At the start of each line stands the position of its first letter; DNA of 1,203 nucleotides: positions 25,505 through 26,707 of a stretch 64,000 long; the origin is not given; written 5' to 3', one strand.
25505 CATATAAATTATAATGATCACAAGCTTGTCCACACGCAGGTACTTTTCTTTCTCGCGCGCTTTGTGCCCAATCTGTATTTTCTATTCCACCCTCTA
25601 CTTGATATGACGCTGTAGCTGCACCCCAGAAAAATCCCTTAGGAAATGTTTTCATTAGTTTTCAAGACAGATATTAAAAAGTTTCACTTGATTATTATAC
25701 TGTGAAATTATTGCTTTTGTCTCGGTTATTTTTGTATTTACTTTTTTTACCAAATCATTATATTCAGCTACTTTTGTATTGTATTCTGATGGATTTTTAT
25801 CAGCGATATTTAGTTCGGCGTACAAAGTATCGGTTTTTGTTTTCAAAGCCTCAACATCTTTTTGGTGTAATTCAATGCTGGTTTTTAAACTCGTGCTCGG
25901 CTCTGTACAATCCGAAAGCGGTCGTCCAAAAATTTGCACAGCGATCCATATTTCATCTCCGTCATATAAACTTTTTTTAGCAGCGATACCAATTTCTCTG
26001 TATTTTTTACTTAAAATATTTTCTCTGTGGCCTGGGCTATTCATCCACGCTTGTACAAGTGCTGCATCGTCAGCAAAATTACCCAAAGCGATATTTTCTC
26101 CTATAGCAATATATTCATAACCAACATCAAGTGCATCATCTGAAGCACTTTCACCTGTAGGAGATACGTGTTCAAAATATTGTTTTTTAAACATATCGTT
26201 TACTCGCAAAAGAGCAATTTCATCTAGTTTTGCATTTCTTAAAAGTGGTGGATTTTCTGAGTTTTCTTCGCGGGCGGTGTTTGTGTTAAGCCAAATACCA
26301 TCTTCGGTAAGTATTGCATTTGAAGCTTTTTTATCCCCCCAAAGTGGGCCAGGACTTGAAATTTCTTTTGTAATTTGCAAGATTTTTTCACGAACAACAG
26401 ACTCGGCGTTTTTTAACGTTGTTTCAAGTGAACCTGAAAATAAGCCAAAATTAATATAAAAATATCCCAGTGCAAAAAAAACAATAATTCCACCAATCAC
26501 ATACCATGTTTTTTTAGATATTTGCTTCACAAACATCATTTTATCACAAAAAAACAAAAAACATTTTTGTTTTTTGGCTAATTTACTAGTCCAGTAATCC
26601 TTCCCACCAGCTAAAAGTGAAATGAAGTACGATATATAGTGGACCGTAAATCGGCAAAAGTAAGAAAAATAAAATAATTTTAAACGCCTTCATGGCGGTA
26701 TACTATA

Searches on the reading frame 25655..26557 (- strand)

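Call 85: search_protein_families(library=pfam, proteins=[window:25655-26557:-], max_evalue=0.01)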
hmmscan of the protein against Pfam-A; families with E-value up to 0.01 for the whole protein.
window:25655-26557:- (300 aa): 2 families
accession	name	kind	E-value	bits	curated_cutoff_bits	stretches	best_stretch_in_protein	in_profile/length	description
PF00188.32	CAP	-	3.2e-13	51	21.1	1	92-207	4-114/117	Cysteine-rich secretory protein family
PF24116.1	DUF7390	-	0.0076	17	28.4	0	221-293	46-117/118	Domain of unknown function (DUF7390)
